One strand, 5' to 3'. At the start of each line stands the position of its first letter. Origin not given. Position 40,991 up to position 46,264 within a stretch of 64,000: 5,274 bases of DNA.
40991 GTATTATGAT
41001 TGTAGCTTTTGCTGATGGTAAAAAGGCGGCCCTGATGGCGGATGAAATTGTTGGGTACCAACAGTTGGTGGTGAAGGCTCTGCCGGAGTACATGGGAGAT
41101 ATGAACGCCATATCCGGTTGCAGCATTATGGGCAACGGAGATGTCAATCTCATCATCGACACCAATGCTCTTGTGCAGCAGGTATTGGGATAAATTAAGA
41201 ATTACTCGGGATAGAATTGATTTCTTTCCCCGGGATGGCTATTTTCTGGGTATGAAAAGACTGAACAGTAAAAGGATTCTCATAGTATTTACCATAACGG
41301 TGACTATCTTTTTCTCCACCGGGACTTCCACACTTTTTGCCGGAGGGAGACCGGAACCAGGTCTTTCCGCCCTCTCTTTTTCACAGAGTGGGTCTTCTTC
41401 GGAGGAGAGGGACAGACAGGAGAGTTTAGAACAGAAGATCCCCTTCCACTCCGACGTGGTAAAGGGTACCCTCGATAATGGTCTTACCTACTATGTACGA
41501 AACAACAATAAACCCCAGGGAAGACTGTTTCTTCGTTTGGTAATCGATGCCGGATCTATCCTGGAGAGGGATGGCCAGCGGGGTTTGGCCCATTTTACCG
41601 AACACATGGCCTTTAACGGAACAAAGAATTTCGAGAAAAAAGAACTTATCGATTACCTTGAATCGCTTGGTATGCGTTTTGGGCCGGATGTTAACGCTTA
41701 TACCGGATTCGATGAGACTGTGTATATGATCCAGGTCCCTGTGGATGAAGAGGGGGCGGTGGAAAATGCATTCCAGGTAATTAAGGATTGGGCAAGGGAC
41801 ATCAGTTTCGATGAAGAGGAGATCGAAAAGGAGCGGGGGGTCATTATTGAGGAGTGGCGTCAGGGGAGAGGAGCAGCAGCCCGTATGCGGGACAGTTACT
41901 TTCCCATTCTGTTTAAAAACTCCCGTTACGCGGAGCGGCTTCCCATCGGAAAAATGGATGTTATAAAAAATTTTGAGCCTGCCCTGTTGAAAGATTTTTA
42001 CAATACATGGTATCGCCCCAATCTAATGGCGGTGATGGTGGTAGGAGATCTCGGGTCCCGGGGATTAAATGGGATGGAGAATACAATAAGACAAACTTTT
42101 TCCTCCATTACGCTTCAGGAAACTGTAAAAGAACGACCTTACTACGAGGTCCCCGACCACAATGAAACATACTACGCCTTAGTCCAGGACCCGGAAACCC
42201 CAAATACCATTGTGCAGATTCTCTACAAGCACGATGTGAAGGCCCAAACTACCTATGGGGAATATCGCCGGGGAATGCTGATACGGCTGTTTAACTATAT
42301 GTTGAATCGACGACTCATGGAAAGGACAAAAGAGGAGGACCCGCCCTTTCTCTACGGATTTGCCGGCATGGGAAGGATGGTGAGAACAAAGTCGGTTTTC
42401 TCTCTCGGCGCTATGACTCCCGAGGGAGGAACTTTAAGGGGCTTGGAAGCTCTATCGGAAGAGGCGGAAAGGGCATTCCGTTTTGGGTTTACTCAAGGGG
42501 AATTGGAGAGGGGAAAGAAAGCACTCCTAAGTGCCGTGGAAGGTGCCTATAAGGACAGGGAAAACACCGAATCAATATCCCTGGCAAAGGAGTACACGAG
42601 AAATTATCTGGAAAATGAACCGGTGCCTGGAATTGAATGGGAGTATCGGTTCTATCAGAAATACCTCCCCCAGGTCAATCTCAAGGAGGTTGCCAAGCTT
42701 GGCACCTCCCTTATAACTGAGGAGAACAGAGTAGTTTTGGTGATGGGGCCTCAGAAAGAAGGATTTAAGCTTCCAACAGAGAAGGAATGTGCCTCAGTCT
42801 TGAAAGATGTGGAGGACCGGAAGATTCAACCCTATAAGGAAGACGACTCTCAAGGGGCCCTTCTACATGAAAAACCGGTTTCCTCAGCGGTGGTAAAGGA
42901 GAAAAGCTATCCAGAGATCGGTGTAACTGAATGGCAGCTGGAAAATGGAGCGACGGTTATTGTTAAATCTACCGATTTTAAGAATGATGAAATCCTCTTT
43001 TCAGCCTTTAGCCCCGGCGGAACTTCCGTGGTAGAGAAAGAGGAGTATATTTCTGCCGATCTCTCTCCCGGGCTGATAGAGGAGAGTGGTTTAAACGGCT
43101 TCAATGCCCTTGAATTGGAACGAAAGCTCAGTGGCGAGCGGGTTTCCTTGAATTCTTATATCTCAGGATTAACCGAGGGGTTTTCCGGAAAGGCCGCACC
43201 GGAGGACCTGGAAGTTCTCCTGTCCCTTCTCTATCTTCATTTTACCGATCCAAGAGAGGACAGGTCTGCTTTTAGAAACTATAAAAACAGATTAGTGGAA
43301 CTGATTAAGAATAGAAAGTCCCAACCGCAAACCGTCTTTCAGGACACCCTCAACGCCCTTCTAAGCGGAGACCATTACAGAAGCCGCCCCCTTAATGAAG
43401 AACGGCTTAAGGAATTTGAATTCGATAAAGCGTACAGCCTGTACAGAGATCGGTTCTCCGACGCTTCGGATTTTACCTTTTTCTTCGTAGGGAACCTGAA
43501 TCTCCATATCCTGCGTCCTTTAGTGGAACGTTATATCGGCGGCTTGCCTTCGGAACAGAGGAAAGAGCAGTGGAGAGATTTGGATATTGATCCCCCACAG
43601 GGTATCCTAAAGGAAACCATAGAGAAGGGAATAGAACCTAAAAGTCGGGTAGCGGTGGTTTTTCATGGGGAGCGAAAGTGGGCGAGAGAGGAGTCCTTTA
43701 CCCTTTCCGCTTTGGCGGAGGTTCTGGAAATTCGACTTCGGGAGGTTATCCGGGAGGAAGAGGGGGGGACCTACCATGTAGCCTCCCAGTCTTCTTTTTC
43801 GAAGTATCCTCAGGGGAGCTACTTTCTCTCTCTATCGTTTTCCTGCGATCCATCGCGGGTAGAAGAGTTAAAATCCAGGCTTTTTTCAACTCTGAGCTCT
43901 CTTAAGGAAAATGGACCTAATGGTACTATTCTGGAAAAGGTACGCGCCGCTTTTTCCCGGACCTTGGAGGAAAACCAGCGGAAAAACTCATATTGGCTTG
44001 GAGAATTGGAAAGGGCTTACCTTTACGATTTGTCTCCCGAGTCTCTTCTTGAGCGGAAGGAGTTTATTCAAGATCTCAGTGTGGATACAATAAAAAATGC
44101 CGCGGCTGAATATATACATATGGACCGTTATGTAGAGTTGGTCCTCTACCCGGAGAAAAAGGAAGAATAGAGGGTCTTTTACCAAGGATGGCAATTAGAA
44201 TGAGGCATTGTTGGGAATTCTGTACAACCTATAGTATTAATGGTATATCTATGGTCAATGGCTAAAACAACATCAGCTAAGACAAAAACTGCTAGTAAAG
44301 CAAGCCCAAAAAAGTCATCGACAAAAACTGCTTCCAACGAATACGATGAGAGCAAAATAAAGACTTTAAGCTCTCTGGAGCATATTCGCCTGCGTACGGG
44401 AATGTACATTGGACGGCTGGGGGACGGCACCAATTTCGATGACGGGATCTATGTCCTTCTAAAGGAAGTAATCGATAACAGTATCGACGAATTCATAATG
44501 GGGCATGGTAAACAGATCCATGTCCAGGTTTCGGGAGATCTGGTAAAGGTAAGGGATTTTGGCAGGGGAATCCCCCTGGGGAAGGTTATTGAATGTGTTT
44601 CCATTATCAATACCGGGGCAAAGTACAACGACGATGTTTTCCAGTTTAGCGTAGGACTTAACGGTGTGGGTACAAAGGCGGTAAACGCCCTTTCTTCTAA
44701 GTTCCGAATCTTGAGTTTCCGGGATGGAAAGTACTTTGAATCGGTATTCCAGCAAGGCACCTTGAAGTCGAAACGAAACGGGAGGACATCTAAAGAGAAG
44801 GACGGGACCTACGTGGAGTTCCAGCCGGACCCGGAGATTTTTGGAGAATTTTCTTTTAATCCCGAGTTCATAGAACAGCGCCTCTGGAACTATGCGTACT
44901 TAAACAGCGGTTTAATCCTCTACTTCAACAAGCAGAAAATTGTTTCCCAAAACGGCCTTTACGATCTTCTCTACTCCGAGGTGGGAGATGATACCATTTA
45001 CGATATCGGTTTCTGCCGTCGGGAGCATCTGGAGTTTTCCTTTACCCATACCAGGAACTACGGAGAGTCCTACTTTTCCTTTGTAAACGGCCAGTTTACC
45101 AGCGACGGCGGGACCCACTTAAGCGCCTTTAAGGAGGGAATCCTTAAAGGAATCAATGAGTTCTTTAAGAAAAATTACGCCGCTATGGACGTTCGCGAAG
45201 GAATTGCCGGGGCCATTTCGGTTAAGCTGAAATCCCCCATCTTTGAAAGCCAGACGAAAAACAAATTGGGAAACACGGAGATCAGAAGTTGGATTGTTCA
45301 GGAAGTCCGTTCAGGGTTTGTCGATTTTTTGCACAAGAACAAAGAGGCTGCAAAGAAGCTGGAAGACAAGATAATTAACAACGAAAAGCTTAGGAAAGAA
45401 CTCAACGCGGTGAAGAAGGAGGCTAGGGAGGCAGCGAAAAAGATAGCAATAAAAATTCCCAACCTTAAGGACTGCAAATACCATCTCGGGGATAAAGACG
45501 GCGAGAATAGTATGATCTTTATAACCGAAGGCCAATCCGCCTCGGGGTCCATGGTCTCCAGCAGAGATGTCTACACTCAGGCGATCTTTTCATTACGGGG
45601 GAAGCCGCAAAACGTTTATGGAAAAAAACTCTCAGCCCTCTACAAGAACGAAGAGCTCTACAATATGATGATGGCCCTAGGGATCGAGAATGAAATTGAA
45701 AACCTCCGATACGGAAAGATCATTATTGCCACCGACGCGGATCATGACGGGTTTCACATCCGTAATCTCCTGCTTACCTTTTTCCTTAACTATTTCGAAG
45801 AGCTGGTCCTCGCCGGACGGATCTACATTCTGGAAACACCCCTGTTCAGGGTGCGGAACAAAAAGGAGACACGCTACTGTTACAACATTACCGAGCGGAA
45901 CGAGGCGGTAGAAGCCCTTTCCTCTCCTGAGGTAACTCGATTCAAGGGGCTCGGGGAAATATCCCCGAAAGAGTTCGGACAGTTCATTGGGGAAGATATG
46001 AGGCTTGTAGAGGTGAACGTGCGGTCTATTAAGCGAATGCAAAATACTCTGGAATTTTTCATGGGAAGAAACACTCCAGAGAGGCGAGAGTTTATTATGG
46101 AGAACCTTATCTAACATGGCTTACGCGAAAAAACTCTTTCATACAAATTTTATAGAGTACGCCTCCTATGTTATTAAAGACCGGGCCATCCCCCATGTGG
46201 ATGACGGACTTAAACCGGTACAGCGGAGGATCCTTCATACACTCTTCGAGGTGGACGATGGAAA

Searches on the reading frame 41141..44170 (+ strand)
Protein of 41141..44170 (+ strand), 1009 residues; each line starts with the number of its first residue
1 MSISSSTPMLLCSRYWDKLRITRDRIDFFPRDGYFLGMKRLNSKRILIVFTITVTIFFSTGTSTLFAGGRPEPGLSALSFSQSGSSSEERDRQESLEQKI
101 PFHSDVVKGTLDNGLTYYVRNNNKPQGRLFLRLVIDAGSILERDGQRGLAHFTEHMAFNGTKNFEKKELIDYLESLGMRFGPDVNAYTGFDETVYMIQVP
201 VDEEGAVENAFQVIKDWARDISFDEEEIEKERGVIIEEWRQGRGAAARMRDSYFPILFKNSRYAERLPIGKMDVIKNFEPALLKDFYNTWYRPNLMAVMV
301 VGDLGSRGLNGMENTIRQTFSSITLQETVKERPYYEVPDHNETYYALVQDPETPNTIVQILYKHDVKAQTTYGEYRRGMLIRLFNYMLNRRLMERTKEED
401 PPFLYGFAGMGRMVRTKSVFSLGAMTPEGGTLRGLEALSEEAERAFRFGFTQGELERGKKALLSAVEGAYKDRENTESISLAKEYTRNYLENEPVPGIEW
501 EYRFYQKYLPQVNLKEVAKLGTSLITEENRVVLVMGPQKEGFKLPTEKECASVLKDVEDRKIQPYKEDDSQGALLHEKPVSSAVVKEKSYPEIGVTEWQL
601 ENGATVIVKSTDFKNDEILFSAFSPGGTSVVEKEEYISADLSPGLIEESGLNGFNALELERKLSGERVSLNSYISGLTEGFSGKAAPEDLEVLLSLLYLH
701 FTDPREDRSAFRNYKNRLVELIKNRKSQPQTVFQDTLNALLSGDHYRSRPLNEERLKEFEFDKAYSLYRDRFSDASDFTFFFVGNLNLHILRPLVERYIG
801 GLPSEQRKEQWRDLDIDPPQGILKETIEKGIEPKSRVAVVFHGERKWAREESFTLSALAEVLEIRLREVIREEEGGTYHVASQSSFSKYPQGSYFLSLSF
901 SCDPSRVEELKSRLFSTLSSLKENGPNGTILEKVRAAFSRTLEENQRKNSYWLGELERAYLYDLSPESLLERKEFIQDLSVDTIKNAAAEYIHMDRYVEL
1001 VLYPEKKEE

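Call 56: search_protein_families(library=pfam, proteins=[window:41141-44170:+], max_evalue=0.001)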
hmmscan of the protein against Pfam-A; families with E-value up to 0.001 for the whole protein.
window:41141-44170:+ (1009 aa): 2 families
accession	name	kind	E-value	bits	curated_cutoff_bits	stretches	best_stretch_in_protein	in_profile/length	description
PF05193.26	Peptidase_M16_C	-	5.2e-36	124.6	23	2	762-937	5-180/181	Peptidase M16 inactive domain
PF00675.25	Peptidase_M16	-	2e-29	102.9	22.3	1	122-239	6-116/149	Insulinase (Peptidase family M16)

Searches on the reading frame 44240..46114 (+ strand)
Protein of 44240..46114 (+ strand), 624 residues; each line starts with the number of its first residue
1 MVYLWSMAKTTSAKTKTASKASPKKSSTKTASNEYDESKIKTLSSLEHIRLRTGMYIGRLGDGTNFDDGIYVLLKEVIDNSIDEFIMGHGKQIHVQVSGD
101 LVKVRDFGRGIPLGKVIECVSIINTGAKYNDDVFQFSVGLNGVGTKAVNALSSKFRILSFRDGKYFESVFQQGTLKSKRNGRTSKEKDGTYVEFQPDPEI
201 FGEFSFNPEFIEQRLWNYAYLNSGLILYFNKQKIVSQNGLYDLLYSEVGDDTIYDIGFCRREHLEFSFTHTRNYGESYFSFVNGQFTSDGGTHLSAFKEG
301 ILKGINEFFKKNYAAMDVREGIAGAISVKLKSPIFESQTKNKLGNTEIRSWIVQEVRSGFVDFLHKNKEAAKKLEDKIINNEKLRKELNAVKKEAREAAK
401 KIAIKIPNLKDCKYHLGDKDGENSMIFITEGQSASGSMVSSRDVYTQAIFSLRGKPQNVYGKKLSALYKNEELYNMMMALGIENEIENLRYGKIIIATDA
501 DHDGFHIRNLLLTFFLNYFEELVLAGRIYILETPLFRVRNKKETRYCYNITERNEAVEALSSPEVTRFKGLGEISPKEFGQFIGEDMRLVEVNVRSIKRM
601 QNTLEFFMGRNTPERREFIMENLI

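Call 56: search_protein_families(library=pfam, proteins=[window:44240-46114:+], max_evalue=0.001)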
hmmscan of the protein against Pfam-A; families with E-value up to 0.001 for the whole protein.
window:44240-46114:+ (624 aa): 4 families
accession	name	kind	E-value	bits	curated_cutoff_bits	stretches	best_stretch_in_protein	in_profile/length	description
PF00204.31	DNA_gyraseB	-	1.2e-31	110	27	1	262-392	32-171/173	DNA gyrase B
PF01751.28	Toprim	-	3.2e-12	46.9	23.1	1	426-532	2-95/96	Toprim domain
PF00986.26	DNA_gyraseB_C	-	1e-07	32.4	29.8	1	563-620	4-63/63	DNA gyrase B subunit, carboxyl terminus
PF02518.31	HATPase_c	-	5.2e-06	27.3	26.4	1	69-197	5-108/111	Histidine kinase-, DNA gyrase B-, and HSP90-like ATPase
